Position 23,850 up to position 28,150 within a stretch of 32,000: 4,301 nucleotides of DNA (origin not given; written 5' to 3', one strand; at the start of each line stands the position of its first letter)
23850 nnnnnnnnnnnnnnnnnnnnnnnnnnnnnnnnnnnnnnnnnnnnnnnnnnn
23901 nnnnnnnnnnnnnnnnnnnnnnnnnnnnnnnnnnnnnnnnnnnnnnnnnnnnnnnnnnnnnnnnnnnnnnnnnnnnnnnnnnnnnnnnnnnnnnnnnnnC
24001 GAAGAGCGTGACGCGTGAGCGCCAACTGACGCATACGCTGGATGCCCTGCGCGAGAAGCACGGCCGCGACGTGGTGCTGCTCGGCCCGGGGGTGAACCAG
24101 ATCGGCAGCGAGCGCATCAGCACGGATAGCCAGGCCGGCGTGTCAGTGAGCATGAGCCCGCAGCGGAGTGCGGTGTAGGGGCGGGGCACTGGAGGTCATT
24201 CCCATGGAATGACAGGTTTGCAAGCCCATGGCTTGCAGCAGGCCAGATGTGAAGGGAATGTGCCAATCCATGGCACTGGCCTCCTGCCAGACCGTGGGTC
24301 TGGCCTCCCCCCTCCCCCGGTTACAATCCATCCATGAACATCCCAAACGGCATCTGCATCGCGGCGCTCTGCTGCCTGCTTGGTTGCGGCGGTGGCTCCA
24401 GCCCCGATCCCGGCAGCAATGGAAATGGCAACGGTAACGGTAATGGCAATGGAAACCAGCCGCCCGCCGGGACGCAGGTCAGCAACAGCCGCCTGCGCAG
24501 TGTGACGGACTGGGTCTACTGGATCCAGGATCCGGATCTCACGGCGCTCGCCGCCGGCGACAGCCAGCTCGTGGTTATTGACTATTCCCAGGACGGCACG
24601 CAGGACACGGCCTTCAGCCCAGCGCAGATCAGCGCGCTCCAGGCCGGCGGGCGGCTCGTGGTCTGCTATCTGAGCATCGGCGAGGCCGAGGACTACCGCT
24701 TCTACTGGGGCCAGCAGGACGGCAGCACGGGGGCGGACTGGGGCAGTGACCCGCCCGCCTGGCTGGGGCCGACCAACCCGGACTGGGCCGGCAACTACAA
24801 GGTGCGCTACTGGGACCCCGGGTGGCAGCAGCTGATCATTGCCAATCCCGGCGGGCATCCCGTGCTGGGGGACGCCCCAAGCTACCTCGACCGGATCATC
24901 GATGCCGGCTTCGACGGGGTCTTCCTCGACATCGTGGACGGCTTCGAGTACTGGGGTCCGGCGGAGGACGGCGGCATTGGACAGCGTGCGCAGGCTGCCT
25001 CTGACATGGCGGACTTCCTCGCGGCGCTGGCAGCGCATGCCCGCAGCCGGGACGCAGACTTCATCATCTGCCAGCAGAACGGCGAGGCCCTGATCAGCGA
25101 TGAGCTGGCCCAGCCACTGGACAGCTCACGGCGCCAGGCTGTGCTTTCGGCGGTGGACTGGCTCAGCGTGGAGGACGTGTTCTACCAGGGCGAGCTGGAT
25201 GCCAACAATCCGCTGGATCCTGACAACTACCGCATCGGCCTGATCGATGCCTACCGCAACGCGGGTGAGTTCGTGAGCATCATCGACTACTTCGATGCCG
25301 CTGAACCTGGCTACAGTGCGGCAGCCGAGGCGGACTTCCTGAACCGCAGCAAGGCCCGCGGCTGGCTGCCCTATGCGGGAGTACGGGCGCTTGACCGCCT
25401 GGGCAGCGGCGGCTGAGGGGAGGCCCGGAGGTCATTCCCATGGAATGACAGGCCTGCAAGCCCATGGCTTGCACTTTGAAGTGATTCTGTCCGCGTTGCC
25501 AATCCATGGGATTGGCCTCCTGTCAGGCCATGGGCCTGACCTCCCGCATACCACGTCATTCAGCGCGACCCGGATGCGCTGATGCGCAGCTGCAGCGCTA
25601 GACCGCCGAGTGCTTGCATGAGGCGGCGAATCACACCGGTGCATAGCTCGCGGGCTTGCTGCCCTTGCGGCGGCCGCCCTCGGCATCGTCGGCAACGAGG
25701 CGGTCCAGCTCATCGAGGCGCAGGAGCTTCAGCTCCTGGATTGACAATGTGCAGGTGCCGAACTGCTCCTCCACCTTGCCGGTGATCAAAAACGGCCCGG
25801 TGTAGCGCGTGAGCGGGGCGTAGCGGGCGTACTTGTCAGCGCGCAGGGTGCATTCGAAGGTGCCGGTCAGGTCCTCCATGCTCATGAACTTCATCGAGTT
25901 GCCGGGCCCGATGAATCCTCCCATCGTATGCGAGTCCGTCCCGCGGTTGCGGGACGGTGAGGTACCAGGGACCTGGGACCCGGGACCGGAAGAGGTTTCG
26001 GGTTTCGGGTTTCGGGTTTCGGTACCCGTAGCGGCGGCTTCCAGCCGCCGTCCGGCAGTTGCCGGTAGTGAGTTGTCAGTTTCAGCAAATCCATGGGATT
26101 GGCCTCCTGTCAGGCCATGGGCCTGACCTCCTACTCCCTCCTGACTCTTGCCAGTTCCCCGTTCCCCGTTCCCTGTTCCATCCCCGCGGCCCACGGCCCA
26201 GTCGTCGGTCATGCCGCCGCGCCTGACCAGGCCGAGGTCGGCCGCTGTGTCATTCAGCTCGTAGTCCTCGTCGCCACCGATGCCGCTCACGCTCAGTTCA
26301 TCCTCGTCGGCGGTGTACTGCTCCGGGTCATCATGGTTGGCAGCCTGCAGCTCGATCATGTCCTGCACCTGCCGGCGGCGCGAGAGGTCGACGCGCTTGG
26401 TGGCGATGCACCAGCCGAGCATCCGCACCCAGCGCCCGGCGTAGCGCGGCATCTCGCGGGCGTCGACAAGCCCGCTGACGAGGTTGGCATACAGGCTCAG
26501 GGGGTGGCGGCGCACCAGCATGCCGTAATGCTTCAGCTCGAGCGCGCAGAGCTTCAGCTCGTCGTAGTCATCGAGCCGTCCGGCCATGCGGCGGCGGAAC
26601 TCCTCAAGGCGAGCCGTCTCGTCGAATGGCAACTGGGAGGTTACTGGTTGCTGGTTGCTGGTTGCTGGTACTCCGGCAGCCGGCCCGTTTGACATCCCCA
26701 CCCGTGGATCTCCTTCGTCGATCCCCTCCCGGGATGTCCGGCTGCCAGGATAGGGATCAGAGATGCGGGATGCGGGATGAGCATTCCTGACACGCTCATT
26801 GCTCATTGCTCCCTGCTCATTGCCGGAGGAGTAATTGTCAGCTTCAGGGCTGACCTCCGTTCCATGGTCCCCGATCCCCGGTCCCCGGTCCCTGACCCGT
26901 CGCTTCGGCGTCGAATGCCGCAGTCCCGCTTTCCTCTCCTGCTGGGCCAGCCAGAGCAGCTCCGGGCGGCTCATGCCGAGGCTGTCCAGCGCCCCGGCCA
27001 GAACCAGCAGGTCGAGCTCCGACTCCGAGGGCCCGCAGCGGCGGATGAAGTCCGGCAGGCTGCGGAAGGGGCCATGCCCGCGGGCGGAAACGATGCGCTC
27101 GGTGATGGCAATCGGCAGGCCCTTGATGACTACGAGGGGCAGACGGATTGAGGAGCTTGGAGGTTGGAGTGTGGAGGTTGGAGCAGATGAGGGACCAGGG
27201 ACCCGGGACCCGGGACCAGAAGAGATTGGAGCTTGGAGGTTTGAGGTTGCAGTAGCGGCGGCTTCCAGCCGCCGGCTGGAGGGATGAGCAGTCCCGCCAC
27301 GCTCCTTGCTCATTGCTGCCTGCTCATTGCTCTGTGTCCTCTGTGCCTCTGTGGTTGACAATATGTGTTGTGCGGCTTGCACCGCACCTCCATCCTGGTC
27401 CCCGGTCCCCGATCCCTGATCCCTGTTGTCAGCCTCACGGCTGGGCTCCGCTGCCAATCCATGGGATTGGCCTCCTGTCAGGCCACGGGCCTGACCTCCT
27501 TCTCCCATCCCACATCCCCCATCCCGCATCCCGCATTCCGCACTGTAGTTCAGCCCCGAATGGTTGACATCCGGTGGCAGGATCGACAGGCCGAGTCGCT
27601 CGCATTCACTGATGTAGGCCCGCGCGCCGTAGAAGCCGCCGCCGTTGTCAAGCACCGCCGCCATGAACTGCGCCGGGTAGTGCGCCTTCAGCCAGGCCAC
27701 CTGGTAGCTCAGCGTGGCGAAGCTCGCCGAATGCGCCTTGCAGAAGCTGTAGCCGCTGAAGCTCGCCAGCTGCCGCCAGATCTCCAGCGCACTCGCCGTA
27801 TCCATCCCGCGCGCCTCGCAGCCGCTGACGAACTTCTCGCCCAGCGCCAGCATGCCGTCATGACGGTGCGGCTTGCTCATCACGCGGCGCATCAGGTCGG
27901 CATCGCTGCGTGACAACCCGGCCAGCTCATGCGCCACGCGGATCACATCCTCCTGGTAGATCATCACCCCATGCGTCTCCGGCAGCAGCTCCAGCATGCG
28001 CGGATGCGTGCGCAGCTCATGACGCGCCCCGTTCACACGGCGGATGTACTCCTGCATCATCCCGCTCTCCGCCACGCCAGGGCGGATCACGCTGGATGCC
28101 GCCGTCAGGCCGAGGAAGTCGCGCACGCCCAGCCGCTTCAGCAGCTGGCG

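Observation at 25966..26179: Insertions 3 and 1 share one ordered module set with swapped heptamer cassettes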

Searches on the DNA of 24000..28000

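Call 67: search_rna_families(source=window, start=24000, end=28000, threshold=evalue, max_evalue=1)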
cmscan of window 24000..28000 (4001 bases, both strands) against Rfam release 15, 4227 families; matches with E-value up to 1: 0.
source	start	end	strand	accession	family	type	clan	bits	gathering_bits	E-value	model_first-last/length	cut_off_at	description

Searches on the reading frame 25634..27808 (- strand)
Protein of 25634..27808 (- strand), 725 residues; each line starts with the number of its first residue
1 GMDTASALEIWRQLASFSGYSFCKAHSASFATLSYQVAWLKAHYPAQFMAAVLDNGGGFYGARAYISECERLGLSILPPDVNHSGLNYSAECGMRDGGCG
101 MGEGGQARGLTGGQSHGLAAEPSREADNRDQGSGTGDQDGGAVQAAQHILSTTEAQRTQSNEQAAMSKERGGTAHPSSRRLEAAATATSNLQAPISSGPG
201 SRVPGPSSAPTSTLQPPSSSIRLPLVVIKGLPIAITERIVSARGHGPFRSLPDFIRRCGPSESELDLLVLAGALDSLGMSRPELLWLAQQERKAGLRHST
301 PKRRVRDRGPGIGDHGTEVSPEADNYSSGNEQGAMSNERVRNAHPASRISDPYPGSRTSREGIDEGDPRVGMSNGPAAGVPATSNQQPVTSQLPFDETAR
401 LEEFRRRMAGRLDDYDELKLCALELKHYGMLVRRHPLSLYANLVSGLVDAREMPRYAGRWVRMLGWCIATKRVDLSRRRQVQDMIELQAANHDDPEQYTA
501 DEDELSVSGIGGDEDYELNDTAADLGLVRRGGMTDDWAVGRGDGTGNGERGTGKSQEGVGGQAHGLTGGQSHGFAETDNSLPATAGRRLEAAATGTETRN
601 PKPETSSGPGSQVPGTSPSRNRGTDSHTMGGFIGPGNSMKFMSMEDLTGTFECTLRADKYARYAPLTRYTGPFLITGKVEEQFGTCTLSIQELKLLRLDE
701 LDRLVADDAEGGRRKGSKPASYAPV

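Call 91: predict_structure(alignment_id=A2)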
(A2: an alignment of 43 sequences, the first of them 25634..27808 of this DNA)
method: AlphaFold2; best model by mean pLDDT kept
length: 725 residues; sequences in the alignment: 43
mean_pLDDT: 61.8   pTM: 0.56
mean pLDDT of the five models: 61.8, 61.6, 60.6, 59.2, 58.6
residues with pLDDT >= 90: 198; 70-90: 84; 50-70: 72; < 50: 371
segments of 3 or more residues with pLDDT < 50: 16-32, 97-202, 204-214, 300-307, 309-311, 313-320, 325-348, 353-366, 370-372, 374-394, 493-502, 504-612, 614-631, 712-725
pLDDT, mean of each block of 10 residues (from residue 1): 59 49 34 63 88 79 86 92 96 57 39 39 41 44 35 33 42 44 39 39 43 58 97 98 95 94 97 96 93 67 48 45 47 41 45 44 48 44 42 61 75 90 93 91 92 97 94 74 59 46 44 40 41 31 35 38 39 39 42 41 45 40 36 69 92 95 93 96 93 89 70 39 32
secondary structure, 60 per line:
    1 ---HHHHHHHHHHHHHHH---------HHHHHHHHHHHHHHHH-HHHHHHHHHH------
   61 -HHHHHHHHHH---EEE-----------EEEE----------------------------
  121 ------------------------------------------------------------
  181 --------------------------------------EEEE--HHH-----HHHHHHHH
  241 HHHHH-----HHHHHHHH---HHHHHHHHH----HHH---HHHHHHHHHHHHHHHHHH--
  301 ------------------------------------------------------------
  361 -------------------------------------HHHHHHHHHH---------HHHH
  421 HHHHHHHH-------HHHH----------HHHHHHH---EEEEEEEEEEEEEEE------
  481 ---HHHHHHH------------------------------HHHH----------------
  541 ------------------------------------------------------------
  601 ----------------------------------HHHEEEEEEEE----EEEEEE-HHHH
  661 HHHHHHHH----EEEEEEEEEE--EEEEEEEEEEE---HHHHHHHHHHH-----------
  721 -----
elements in order (helices of 4 or more, strands of 3 or more residues): H4-18 H28-43 H45-54 H62-71 E75-77 E89-92 E219-222 H233-245 H251-258 H262-270 H281-298 H398-407 H417-428 H436-439 H450-456 E460-474 H484-490 H521-524 E638-645 E650-655 H657-668 E673-682 E685-695 H699-709

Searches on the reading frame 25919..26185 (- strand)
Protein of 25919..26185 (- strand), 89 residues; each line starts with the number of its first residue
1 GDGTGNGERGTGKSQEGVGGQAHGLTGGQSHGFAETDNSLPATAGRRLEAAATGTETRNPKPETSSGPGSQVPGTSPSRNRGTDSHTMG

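Call 70: find_homologous_proteins(query=window:25919-26185:-, max_evalue=0.01)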
Query seq(89 aa): 10 candidates shared short words with the query, none scored E <= 0.01.
